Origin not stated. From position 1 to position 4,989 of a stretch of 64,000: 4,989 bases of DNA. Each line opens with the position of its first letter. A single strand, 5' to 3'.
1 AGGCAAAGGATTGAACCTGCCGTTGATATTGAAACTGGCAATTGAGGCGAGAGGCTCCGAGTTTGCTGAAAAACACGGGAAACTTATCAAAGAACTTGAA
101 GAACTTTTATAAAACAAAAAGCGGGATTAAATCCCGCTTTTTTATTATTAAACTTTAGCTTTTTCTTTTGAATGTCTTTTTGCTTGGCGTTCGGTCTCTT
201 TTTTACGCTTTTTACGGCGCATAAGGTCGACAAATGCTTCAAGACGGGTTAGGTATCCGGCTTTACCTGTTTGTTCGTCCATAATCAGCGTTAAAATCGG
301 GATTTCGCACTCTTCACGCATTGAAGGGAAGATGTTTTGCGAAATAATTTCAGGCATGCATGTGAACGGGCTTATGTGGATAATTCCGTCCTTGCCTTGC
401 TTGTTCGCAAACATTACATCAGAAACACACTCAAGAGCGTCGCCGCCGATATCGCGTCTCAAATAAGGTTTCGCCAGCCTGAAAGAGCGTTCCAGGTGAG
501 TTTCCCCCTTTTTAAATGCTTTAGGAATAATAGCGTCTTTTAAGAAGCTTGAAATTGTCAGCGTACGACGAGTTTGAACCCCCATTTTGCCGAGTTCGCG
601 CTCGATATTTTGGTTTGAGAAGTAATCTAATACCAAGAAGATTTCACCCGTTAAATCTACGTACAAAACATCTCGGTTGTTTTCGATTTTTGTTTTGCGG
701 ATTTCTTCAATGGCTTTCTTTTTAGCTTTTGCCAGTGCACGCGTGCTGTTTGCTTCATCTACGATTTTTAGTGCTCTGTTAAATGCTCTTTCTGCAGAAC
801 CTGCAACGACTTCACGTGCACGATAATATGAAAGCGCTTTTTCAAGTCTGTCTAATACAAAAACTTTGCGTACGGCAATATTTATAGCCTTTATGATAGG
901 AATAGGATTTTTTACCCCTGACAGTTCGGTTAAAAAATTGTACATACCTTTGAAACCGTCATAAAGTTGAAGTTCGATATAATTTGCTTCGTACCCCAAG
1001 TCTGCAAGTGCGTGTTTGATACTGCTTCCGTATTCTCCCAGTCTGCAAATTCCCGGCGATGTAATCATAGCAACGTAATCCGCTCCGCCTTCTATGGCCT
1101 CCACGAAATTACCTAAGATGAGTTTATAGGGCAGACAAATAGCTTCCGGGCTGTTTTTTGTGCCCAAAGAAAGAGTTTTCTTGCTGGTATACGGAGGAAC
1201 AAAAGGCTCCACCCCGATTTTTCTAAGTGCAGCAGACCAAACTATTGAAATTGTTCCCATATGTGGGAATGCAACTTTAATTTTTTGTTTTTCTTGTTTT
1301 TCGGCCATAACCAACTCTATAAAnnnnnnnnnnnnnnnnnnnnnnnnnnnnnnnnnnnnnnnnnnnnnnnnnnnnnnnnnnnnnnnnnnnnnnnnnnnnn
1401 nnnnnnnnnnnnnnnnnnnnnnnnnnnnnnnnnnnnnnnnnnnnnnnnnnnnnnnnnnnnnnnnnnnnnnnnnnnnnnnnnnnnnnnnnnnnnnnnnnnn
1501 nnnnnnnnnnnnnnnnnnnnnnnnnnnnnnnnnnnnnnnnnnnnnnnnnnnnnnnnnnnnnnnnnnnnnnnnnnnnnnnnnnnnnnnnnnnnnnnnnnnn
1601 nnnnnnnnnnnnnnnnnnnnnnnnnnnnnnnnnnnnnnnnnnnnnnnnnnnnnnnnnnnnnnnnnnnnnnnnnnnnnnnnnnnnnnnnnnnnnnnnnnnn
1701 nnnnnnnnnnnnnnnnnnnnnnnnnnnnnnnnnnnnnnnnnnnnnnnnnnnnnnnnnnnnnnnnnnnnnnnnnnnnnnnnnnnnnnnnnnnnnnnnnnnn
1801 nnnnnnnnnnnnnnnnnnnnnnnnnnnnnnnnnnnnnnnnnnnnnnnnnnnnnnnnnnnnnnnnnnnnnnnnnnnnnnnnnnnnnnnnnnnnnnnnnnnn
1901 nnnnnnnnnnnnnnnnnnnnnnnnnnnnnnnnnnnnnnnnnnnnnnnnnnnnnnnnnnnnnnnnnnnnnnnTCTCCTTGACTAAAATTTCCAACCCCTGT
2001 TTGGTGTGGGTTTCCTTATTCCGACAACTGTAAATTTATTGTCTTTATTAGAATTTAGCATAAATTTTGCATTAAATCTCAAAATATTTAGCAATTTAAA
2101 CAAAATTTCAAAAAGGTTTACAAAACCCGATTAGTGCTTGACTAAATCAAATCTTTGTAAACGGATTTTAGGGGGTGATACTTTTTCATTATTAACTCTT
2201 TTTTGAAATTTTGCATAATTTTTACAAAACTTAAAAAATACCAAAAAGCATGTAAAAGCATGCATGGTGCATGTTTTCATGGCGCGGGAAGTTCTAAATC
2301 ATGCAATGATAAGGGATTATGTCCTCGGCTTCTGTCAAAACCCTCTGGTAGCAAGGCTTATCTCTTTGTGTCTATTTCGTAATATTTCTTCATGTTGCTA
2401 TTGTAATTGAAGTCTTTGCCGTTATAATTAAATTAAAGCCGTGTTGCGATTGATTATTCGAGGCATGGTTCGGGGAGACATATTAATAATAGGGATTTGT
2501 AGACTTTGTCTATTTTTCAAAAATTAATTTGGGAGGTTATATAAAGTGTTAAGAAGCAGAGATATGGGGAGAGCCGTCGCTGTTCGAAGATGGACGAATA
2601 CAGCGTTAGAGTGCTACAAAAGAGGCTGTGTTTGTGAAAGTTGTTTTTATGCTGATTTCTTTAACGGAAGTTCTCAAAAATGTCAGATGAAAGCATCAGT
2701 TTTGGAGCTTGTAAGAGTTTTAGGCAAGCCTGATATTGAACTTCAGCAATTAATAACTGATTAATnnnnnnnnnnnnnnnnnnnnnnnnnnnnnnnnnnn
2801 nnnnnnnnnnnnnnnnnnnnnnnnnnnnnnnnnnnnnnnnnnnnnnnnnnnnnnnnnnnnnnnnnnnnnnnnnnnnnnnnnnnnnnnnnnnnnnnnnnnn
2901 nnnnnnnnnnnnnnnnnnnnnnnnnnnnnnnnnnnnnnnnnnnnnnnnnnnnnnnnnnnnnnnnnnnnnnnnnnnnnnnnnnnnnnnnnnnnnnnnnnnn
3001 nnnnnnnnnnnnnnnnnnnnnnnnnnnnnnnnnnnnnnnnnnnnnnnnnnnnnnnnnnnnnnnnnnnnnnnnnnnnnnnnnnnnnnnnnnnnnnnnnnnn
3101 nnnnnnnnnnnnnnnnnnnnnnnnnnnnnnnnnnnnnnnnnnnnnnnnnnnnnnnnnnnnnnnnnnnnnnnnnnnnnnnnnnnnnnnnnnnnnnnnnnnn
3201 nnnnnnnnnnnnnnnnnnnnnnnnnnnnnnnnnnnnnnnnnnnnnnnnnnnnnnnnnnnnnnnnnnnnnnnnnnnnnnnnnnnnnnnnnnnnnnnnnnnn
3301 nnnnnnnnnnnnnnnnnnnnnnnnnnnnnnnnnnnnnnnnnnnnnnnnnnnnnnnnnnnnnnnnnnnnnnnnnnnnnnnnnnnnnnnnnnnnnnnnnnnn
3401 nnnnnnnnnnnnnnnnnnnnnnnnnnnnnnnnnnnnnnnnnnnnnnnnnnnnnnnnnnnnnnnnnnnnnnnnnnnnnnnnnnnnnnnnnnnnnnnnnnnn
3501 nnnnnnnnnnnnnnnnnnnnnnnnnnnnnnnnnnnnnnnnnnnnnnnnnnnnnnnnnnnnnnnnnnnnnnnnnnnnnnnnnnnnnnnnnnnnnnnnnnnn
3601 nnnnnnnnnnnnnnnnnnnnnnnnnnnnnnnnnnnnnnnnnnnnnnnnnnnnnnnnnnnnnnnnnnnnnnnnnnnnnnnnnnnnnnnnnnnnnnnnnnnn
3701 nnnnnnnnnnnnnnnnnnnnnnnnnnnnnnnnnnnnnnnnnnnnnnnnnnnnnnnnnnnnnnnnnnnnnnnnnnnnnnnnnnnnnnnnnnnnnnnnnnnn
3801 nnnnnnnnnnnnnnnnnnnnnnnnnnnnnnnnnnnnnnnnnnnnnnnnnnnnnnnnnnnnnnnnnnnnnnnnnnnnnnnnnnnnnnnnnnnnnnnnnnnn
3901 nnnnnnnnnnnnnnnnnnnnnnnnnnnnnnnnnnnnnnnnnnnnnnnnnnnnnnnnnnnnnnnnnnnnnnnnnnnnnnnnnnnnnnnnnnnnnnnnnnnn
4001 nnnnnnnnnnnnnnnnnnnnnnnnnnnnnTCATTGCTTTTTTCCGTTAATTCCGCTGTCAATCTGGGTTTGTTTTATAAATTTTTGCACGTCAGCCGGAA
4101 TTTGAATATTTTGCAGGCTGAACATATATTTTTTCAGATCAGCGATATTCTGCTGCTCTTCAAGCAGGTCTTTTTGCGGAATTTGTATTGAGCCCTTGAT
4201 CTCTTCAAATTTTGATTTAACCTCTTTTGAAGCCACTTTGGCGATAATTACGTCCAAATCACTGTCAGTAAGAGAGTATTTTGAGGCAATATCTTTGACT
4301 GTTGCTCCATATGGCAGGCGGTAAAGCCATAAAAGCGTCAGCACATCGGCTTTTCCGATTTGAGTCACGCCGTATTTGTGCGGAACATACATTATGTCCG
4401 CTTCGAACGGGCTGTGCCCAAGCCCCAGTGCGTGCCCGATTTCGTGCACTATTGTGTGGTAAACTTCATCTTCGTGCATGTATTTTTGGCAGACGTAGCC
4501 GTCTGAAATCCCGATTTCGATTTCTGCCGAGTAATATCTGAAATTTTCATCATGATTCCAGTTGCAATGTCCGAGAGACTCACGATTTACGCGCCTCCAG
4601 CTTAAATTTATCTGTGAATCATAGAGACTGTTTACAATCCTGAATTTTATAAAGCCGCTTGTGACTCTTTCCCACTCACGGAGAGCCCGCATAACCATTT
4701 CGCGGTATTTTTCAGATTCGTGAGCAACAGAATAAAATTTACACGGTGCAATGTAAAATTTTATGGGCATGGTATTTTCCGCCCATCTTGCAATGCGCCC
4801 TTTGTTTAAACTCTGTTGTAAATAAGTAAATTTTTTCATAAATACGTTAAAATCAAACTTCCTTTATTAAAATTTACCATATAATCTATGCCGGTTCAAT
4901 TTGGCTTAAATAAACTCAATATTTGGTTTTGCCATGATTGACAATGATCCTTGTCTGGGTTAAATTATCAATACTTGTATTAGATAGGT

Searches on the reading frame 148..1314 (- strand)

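Call 59: search_protein_families(library=pfam, proteins=[window:148-1314:-], max_evalue=0.00001)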
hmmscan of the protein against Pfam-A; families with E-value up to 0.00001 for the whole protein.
window:148-1314:- (388 aa): 1 family
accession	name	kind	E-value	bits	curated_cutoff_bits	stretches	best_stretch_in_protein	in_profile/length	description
PF09989.15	DUF2229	-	1.7e-11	44.7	29.4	0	23-81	14-73/218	CoA enzyme activase uncharacterised domain (DUF2229)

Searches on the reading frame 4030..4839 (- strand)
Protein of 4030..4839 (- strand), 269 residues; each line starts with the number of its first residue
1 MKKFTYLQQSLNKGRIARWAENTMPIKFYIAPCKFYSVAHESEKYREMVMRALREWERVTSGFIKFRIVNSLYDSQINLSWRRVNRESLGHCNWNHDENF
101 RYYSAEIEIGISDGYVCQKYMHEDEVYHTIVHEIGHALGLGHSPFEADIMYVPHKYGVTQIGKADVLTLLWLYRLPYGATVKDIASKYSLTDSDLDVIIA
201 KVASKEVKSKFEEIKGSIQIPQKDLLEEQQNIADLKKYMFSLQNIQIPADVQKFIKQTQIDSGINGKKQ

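Call 59: search_protein_families(library=pfam, proteins=[window:4030-4839:-], max_evalue=0.00001)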
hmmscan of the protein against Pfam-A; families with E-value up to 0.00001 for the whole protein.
window:4030-4839:- (269 aa): 1 family
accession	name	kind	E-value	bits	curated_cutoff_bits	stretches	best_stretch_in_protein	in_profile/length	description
PF00413.30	Peptidase_M10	-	2.4e-11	44.2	24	1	38-173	16-158/159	Matrixin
